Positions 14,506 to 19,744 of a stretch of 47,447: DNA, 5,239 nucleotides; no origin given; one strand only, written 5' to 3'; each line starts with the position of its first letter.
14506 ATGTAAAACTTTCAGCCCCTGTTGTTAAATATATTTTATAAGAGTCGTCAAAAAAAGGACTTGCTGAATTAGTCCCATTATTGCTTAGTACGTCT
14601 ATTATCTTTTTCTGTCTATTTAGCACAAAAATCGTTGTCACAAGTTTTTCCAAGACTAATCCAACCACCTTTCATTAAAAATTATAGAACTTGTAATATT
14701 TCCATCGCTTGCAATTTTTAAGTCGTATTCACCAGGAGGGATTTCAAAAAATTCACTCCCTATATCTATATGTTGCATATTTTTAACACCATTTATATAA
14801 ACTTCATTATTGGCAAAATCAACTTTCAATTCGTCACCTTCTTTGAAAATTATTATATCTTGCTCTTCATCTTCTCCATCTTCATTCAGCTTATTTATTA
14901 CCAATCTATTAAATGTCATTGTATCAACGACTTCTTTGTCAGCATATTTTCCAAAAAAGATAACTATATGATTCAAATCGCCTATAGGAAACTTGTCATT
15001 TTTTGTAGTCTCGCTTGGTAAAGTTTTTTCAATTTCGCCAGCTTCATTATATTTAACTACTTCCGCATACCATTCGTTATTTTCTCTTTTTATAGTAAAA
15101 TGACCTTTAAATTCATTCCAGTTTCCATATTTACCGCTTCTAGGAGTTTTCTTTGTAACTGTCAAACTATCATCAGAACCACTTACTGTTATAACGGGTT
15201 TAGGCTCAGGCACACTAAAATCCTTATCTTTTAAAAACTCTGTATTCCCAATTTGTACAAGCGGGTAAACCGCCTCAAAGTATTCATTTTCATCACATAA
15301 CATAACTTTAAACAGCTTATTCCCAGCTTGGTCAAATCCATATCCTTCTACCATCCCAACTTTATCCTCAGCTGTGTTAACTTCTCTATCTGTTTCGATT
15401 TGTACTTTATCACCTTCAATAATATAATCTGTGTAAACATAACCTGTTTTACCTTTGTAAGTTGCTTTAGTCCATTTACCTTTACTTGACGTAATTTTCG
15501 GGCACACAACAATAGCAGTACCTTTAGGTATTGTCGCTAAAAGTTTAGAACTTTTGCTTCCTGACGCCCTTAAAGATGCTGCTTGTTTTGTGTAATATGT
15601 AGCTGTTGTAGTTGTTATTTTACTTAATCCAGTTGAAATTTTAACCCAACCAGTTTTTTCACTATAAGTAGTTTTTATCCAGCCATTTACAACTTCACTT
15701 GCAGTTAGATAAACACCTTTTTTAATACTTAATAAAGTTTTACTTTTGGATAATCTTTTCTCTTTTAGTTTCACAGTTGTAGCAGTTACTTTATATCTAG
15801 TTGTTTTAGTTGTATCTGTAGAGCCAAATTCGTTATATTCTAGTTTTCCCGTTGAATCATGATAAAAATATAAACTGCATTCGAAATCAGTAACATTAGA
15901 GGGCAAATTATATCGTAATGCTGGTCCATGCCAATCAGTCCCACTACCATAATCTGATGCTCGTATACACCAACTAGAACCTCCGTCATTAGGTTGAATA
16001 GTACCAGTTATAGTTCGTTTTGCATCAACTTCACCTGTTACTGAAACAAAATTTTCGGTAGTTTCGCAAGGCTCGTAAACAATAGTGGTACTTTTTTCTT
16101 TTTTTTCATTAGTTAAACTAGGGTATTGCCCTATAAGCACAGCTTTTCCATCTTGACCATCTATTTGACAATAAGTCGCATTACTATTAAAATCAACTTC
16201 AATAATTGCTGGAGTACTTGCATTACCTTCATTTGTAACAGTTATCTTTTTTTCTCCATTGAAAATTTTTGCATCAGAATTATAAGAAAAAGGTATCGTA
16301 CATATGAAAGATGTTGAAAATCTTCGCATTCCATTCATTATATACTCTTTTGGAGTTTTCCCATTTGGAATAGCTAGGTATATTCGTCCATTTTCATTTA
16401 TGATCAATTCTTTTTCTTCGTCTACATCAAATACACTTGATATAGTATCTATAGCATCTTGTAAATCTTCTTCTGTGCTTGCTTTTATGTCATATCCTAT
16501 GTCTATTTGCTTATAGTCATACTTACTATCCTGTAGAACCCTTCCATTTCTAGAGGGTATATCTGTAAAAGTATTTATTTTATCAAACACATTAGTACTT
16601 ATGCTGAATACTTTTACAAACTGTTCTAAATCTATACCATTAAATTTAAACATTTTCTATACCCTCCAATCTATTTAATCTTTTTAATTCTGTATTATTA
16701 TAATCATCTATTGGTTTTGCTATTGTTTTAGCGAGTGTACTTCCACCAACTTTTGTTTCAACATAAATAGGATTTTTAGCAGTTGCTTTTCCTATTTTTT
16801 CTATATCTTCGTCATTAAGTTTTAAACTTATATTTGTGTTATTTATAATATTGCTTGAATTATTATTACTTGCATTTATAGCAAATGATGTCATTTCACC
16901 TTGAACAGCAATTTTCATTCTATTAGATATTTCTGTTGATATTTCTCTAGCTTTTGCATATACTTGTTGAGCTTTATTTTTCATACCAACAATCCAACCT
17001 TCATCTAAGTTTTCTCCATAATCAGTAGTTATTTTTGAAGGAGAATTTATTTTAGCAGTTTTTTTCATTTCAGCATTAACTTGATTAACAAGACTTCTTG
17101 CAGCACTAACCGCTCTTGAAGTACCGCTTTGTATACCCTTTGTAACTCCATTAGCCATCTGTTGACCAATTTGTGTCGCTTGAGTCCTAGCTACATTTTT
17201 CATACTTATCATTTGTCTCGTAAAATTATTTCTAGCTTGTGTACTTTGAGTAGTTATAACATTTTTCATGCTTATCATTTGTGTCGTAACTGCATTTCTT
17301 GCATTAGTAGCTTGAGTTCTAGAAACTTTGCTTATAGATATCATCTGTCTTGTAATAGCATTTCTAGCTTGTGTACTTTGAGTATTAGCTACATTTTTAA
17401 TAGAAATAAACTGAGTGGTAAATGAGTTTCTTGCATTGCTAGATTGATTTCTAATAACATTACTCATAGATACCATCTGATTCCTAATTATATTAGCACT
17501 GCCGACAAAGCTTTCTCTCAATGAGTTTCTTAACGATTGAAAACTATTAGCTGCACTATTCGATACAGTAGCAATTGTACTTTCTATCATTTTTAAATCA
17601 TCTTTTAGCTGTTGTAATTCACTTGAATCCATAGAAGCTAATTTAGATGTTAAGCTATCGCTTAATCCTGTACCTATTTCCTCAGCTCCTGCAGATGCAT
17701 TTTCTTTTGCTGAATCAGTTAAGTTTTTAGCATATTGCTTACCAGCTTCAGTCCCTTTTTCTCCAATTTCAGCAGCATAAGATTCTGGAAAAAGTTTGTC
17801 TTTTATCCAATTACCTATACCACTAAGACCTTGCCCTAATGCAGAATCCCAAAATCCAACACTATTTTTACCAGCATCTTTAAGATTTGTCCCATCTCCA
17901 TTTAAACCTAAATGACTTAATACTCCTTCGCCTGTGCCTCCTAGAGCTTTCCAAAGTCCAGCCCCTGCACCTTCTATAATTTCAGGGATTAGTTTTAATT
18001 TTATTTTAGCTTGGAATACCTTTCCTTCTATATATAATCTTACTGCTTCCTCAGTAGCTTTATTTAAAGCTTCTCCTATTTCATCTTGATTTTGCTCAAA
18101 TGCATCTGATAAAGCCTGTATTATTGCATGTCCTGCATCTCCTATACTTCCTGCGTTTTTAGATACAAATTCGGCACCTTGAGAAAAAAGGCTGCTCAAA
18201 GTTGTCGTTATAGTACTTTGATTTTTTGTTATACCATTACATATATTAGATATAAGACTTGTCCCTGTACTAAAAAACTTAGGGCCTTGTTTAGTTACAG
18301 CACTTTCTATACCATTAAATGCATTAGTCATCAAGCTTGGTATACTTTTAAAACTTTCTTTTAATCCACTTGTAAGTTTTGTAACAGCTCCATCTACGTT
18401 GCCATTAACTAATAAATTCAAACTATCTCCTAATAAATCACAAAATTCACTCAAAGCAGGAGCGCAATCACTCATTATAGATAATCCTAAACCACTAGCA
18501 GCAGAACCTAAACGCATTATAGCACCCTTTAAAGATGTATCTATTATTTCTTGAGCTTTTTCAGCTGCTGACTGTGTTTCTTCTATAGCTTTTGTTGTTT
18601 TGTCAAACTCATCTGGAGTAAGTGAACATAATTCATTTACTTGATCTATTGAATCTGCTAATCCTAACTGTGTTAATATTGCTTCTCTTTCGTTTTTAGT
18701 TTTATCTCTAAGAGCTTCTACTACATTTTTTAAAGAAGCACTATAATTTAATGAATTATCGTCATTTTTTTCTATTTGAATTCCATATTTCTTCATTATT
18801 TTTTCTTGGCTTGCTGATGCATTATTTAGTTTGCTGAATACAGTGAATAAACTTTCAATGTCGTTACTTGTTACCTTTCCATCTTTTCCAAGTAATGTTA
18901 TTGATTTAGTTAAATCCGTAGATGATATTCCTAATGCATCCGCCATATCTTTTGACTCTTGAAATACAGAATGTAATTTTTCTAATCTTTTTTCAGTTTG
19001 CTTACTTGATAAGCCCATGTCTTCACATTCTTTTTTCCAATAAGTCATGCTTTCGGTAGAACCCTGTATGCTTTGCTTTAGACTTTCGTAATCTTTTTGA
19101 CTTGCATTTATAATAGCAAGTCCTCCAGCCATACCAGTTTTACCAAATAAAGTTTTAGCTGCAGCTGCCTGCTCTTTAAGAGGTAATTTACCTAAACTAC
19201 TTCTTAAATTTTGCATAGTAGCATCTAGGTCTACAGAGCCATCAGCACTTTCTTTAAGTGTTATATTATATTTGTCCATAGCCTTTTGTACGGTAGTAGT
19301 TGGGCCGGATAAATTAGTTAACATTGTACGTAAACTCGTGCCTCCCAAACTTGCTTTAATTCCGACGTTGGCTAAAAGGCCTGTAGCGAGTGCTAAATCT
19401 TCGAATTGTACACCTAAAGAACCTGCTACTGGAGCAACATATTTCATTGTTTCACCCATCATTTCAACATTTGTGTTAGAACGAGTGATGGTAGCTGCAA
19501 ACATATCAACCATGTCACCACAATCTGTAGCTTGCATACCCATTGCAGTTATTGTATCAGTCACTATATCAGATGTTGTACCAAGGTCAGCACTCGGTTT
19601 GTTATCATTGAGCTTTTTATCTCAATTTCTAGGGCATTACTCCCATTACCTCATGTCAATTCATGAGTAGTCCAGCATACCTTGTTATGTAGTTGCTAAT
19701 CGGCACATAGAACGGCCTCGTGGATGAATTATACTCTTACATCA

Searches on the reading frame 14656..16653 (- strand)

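Call 45: search_protein_families(library=phrogs, proteins=[window:14656-16653:-], max_evalue=0.00001)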
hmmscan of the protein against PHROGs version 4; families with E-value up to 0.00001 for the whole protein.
window:14656-16653:- (665 aa): 3 families
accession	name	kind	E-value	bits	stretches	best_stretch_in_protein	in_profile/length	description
phrog_202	-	tail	2.2e-68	232.4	2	2-269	23-310/523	distal tail protein Dit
phrog_33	-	tail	8.8e-21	75.6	1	3-166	40-213/651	distal tail protein Dit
phrog_12552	-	tail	1.5e-17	65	1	509-662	37-204/206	tail protein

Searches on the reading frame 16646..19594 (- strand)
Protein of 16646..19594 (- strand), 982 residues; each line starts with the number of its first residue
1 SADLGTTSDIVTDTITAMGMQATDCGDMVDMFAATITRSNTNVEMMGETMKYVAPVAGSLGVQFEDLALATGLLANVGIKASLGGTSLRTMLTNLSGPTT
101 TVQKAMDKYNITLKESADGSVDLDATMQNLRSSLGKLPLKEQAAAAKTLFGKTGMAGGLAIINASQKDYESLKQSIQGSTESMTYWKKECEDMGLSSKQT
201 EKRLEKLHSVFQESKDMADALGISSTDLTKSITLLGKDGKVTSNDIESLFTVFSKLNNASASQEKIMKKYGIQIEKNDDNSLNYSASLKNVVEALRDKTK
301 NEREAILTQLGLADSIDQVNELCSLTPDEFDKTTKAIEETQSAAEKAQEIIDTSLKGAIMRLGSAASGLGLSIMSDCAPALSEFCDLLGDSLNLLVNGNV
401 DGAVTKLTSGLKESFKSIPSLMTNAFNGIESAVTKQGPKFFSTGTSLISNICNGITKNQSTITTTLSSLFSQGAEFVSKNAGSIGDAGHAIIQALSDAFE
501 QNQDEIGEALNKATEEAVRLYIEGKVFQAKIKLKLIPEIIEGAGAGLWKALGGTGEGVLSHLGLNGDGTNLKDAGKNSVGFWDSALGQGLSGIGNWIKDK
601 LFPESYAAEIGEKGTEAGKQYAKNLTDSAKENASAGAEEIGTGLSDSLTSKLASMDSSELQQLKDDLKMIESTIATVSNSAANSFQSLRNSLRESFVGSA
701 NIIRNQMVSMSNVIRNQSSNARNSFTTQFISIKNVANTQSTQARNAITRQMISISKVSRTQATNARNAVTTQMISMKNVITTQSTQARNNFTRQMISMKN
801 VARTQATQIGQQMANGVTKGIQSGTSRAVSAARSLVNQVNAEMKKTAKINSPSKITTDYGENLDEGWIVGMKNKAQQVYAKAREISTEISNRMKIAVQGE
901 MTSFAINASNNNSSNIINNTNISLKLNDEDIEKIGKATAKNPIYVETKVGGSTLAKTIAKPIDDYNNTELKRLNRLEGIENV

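Call 7: search_protein_families(library=pfam, proteins=[window:16646-19594:-], max_evalue=0.01)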
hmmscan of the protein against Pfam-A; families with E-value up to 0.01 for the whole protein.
window:16646-19594:- (982 aa): 1 family
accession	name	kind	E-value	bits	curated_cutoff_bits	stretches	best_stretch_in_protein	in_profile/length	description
PF10145.14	PhageMin_Tail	-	5.1e-40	137.9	33.2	2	3-151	53-201/201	Phage-related minor tail protein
